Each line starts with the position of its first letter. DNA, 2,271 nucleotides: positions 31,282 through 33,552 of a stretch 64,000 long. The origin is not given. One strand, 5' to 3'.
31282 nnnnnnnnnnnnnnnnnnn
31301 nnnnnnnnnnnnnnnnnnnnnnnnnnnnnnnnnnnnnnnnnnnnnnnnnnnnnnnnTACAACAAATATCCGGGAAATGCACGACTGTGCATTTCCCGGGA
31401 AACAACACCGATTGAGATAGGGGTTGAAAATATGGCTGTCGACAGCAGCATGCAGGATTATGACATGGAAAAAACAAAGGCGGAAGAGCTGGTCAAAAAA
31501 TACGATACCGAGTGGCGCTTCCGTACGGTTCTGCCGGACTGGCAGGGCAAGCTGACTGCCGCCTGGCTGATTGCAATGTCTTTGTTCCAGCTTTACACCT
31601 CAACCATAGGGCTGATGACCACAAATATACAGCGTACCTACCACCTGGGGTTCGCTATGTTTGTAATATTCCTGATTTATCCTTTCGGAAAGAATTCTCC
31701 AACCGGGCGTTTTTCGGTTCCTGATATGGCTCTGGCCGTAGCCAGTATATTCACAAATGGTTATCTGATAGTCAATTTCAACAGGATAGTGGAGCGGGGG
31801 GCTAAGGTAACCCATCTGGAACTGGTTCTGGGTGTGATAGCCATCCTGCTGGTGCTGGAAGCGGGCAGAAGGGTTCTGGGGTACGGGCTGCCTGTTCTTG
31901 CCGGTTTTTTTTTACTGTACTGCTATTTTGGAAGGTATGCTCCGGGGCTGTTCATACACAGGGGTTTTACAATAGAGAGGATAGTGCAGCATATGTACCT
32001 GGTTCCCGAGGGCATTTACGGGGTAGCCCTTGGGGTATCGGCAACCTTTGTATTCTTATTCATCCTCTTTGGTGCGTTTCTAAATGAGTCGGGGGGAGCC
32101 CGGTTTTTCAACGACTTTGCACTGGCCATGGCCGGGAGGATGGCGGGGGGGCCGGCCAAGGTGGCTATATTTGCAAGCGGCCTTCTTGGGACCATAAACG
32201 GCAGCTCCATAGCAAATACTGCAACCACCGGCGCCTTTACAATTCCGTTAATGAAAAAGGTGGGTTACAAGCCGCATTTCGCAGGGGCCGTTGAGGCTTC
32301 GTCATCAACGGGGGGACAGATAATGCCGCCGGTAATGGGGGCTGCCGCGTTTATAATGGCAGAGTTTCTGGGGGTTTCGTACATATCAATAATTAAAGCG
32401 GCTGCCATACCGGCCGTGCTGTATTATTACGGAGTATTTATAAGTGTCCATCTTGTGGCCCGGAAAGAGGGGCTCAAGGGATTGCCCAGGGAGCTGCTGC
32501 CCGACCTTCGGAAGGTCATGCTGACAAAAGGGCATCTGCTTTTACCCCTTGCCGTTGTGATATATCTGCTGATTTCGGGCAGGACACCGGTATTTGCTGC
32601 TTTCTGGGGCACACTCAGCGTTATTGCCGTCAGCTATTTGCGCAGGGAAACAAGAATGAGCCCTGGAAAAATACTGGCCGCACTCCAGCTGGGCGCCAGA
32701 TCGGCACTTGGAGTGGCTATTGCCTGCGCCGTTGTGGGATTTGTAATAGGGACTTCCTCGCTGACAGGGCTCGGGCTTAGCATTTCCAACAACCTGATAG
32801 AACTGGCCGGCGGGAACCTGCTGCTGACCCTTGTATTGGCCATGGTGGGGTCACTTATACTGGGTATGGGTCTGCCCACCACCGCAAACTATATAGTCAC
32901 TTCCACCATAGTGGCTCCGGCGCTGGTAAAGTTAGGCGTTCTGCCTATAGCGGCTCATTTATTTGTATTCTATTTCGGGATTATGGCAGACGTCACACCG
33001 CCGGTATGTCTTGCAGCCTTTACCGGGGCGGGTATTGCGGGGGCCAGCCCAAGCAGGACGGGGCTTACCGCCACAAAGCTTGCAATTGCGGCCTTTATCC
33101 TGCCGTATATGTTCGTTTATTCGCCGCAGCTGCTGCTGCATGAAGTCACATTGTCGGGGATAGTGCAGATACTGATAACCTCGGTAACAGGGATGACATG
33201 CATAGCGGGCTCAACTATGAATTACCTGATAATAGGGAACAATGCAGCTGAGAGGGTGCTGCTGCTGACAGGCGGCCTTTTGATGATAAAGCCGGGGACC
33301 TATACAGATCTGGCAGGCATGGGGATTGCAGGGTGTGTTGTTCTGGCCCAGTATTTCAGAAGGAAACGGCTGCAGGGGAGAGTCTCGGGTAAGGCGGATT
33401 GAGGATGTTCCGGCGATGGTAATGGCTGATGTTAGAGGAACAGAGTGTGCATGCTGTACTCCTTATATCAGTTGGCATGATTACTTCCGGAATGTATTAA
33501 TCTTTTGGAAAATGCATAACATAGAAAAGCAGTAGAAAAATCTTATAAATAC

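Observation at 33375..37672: Germinant-receptor operon flanked by direct repeats derived from the 3' end of the upstream TRAP permease gene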

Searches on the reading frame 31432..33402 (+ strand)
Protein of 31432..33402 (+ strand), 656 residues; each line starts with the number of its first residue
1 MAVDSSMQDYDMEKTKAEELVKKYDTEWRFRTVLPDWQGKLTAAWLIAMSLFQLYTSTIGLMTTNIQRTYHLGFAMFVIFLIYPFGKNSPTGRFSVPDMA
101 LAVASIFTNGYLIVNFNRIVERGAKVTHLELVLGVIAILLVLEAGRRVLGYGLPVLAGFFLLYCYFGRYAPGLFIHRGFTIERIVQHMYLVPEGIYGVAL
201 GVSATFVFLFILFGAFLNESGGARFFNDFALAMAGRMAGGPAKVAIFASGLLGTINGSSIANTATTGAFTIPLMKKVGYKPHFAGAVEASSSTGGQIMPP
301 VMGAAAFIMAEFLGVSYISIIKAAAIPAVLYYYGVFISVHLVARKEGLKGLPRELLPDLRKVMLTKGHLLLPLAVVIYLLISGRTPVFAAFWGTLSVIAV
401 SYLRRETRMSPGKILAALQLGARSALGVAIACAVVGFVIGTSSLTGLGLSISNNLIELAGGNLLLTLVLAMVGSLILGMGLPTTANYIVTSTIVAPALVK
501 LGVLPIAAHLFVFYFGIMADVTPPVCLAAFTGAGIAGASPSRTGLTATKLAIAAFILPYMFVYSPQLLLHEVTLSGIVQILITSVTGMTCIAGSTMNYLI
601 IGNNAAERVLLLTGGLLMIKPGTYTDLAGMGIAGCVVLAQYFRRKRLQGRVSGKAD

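Call 7: search_protein_families(library=pfam, proteins=[window:31432-33402:+])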
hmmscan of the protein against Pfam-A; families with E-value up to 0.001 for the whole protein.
window:31432-33402:+ (656 aa): 1 family
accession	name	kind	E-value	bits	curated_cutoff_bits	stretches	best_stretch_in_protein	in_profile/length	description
PF06808.19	DctM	-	1.8e-96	323.9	23.8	1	137-571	2-408/413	Tripartite ATP-independent periplasmic transporter, DctM component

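Call 10: find_homologous_proteins(query=window:31432-33402:+, max_evalue=1e-50)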
Query window:31432-33402:+ (656 aa): 8000 proteins with E <= 1e-50 among 8000 candidates; the best 120 are listed.
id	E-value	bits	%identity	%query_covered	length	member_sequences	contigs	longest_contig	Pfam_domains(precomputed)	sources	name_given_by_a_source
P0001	0.0e+0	1409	100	100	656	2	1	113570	PF06808.19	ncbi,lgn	-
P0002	0.0e+0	1146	80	100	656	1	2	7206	PF11874.14,PF06808.19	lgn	-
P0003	0.0e+0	1096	77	99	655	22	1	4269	PF11874.14,PF06808.19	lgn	-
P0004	0.0e+0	1094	77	99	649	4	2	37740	PF06808.19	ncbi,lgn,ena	-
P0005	0.0e+0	1093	77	99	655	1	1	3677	PF11874.14,PF06808.19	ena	-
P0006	0.0e+0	1092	77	99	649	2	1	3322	PF06808.19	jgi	-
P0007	0.0e+0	1082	76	99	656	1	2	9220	PF11874.14,PF06808.19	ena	-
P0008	0.0e+0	1067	76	98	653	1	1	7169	PF11874.14,PF06808.19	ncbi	-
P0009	0.0e+0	1034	73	100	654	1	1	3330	PF11874.14,PF06808.19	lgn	-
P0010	0.0e+0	1025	72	99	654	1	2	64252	PF06808.19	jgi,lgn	jgi:TRAP transporter 4TM/12TM fusion protein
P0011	0.0e+0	1011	72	99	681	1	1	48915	PF11874.14,PF06808.19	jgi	jgi:TRAP transporter 4TM/12TM fusion protein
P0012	2.9e-286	970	71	97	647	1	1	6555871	PF06808.19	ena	-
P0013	1.7e-284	964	67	100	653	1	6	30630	PF11874.14,PF06808.19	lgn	-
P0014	2.9e-283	960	68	99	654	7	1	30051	PF06808.19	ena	-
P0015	6.2e-283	959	69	98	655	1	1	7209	PF11874.14,PF06808.19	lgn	-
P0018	2.4e-280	950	70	98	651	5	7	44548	PF06808.19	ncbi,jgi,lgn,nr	ncbi:MAG: TRAP transporter permease [Candidatus Vecturithrix sp.]|jgi:TRAP transporter 4TM/12TM fusi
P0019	7.3e-278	942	69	98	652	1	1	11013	PF06808.19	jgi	jgi:TRAP transporter 4TM/12TM fusion protein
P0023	1.7e-274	931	68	97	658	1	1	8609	PF11874.14,PF06808.19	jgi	jgi:TRAP transporter 4TM/12TM fusion protein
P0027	3.6e-229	781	56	99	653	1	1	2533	PF06808.19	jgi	jgi:TRAP transporter 4TM/12TM fusion protein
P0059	6.5e-224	764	60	93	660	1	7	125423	PF06808.19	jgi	jgi:TRAP transporter 4TM/12TM fusion protein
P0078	6.6e-222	757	57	97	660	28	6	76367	PF11874.14,PF06808.19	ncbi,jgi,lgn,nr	ncbi:MAG: TRAP transporter, 4TM/12TM fusion protein [Synergistales bacterium 58_81]|nr:MAG: TRAP tra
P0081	1.2e-221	756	56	100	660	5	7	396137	PF06808.19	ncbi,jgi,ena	jgi:TRAP transporter 4TM/12TM fusion protein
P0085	6.0e-221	754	55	99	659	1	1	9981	PF06808.19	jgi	jgi:TRAP transporter 4TM/12TM fusion protein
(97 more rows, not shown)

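Call 12: find_encoding_contigs(protein=P0001, flank=10000, max_places=3)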
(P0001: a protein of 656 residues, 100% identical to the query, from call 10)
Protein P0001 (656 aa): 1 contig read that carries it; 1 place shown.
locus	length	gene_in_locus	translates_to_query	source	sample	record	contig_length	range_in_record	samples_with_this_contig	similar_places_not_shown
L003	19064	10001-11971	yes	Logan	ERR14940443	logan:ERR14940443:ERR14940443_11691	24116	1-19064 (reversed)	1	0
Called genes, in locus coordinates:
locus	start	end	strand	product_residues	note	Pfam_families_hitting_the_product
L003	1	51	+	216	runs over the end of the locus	PF00392:GntR, PF07729:FCD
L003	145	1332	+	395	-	PF00682:HMGL-like, PF22617:HCS_D2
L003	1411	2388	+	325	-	PF03401:TctC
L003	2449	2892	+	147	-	PF07331:TctB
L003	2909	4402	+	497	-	PF01970:TctA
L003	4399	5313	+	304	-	PF00389:2-Hacid_dh, PF02826:2-Hacid_dh_C, PF00670:AdoHcyase_NAD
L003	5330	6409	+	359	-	PF02615:Ldh_2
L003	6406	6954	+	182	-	PF00132:Hexapep (weak)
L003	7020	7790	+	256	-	PF00106:adh_short, PF02719:Polysacc_synt_2 (weak), PF08659:KR, PF23441:SDR (weak), PF13561:adh_short_C2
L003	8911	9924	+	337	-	PF12974:Phosphonate-bd (faint), PF16868:NMT1_3, PF09084:NMT1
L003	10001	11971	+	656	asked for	PF06808:DctM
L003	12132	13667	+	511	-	PF03323:GerA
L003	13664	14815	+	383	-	PF25198:Spore_GerAC_N, PF05504:Spore_GerAC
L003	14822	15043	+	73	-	-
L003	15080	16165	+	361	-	PF03845:Spore_permease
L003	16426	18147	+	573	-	PF00989:PAS, PF08448:PAS_4 (weak), PF13426:PAS_9, PF00989:PAS, PF13426:PAS_9, PF00158:Sigma54_activat, PF14532:Sigma54_activ_2, PF25601:AAA_lid_14, +8 more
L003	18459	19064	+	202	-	?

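Call 13: find_encoding_contigs(protein=P0002, flank=10000, max_places=3)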
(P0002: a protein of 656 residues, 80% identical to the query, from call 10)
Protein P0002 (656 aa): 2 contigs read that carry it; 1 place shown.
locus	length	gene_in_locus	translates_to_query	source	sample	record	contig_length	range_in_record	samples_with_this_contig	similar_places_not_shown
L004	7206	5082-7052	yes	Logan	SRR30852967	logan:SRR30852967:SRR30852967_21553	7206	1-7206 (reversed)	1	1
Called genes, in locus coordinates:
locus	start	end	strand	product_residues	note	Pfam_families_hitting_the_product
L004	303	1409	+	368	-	PF00005:ABC_tran, PF13304:AAA_21 (faint), PF13401:AAA_22 (faint), PF00571:CBS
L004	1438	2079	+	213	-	PF00528:BPD_transp_1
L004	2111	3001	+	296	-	PF04069:OpuAC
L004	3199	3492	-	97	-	PF01476:LysM, PF23473:LysM3_LYK4_5 (faint), PF01476:LysM, PF23457:LysM2_NFP (weak)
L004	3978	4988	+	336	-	PF16868:NMT1_3, PF09084:NMT1, PF12974:Phosphonate-bd (weak)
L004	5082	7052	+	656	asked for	PF06808:DctM, PF11874:DUF3394 (faint)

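Call 14: find_encoding_contigs(protein=P0004, flank=10000, max_places=3)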
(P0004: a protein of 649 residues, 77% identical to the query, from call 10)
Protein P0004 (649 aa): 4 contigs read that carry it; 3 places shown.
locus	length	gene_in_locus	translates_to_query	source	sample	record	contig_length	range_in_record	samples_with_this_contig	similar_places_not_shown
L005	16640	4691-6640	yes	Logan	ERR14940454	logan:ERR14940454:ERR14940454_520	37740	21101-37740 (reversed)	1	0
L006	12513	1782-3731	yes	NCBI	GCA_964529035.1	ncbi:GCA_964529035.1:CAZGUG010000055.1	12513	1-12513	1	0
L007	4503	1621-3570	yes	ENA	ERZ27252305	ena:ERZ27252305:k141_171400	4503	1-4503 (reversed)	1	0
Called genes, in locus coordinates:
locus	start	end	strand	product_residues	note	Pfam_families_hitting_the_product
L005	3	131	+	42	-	?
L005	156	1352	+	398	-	PF22016:DUF6933, PF07929:PRiA4_ORF3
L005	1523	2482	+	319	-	PF01073:3Beta_HSD, PF01370:Epimerase, PF02719:Polysacc_synt_2, PF04321:RmlD_sub_bind, PF16363:GDP_Man_Dehyd, PF07993:NAD_binding_4 (weak)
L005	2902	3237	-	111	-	-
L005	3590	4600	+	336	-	PF16868:NMT1_3, PF09084:NMT1 (weak)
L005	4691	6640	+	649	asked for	PF06808:DctM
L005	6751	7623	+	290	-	PF03746:LamB_YcsF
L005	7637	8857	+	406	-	PF01566:Nramp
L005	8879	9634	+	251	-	PF02682:CT_C_D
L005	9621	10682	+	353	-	PF02626:CT_A_B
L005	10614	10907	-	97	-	-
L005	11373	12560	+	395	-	PF00753:Lactamase_B, PF19583:ODP, PF12706:Lactamase_B_2, PF00258:Flavodoxin_1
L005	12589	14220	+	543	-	PF03063:Prismane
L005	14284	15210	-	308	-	PF11155:DUF2935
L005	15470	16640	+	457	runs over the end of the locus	PF01212:Beta_elim_lyase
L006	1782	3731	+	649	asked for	PF06808:DctM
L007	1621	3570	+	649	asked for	PF06808:DctM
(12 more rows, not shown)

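Call 29: list_cluster_members(proteins=[P0001, P0121, P0241])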
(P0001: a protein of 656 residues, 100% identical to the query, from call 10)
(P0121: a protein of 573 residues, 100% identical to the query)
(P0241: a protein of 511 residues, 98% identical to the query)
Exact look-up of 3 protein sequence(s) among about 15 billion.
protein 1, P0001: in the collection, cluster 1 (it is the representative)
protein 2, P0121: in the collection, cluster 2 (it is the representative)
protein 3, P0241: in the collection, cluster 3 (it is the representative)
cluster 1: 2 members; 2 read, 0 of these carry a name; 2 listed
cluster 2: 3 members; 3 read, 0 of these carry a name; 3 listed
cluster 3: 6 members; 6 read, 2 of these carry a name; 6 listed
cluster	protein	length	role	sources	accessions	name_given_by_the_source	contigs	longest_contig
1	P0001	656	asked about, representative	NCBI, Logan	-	-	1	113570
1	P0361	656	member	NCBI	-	-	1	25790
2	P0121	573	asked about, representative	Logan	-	-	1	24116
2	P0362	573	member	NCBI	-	-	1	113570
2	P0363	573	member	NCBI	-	-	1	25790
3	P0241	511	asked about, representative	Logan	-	-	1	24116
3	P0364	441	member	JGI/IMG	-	spore germination protein KA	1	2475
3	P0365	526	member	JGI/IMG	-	spore germination protein KA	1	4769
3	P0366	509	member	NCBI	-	-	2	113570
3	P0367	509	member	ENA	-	-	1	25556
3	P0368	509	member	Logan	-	-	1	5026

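Call 30: find_encoding_contigs(protein=P0361, flank=10000, max_places=3)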
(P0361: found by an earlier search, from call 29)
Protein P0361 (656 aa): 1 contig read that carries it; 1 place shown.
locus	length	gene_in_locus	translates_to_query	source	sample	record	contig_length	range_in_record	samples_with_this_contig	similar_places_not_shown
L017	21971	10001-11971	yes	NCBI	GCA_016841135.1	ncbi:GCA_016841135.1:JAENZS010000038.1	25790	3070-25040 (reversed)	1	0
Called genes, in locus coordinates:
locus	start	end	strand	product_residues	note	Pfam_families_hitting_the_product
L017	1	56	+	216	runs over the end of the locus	PF00392:GntR, PF07729:FCD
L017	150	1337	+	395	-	PF00682:HMGL-like, PF22617:HCS_D2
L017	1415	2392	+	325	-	PF03401:TctC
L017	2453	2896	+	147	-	PF07331:TctB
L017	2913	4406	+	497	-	PF01970:TctA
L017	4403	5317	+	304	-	PF00389:2-Hacid_dh, PF02826:2-Hacid_dh_C, PF00670:AdoHcyase_NAD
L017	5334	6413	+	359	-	PF02615:Ldh_2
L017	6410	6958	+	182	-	PF00132:Hexapep (weak)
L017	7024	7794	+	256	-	PF00106:adh_short, PF02719:Polysacc_synt_2 (weak), PF08659:KR, PF23441:SDR (weak), PF13561:adh_short_C2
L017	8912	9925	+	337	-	PF12974:Phosphonate-bd (faint), PF16868:NMT1_3, PF09084:NMT1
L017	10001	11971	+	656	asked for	PF06808:DctM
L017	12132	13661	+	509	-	PF03323:GerA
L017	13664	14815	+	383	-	PF25198:Spore_GerAC_N, PF05504:Spore_GerAC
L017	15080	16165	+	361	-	PF03845:Spore_permease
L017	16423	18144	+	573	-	PF00989:PAS, PF08448:PAS_4 (weak), PF13426:PAS_9, PF00989:PAS, PF13426:PAS_9, PF00158:Sigma54_activat, PF14532:Sigma54_activ_2, PF25601:AAA_lid_14, +8 more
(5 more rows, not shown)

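Call 31: find_encoding_contigs(protein=P0365, flank=10000, max_places=3)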
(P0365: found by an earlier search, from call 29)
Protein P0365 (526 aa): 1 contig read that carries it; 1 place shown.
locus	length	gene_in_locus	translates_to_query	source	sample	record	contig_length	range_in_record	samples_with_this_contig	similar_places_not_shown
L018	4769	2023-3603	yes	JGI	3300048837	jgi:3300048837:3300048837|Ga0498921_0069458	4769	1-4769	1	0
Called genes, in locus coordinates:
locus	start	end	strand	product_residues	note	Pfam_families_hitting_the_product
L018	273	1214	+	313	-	PF02729:OTCace_N, PF00185:OTCace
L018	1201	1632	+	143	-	PF01948:PyrI, PF02748:PyrI_C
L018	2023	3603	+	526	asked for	PF03323:GerA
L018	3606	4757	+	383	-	PF25198:Spore_GerAC_N, PF05504:Spore_GerAC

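Call 35: find_encoding_contigs(protein=P0368, flank=10000, max_places=3)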
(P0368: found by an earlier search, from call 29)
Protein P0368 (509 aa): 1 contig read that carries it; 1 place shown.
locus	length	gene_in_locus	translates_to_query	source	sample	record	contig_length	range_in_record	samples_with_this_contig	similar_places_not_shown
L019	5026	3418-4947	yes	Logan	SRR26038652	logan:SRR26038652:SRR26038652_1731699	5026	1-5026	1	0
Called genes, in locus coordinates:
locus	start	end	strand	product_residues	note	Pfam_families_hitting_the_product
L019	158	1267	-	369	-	PF05222:AlaDh_PNT_N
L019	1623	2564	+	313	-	PF02729:OTCace_N, PF00185:OTCace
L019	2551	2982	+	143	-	PF01948:PyrI, PF02748:PyrI_C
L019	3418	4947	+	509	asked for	PF03323:GerA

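Call 36: find_encoding_contigs(protein=P0364, flank=10000, max_places=3)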
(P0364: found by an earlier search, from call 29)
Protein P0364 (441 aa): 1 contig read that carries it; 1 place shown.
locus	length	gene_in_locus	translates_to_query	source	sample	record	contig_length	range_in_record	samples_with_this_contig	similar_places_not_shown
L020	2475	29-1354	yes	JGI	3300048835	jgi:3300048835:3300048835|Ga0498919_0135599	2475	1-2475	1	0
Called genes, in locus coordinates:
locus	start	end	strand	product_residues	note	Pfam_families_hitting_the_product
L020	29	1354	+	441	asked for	PF03323:GerA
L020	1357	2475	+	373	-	?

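Call 37: find_encoding_contigs(protein=P0367, flank=10000, max_places=3)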
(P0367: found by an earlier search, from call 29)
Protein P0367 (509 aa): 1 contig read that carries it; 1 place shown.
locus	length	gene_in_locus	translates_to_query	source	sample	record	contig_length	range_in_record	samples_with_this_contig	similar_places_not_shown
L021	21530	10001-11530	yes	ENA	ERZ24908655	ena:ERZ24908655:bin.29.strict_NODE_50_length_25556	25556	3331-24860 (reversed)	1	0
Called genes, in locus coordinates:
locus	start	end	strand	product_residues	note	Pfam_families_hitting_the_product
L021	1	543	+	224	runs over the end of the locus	PF12847:Methyltransf_18, PF04816:TrmK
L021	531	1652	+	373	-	PF01784:DUF34_NIF3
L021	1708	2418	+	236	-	PF24481:CT398_CC (weak), PF02591:Zn_ribbon_9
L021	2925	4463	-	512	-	PF01554:MatE, PF01943:Polysacc_synt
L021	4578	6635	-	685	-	PF00395:SLH, PF14343:PrcB_C (weak)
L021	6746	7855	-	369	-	PF05222:AlaDh_PNT_N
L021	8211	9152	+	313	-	PF02729:OTCace_N, PF00185:OTCace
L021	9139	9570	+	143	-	PF01948:PyrI, PF02748:PyrI_C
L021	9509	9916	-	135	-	-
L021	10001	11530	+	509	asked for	PF03323:GerA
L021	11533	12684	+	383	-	PF25198:Spore_GerAC_N, PF05504:Spore_GerAC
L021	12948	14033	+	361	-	PF03845:Spore_permease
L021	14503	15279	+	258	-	PF02311:AraC_binding, PF00165:HTH_AraC (weak), PF12833:HTH_18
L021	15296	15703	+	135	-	PF09391:DUF2000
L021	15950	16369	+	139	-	PF22636:FlK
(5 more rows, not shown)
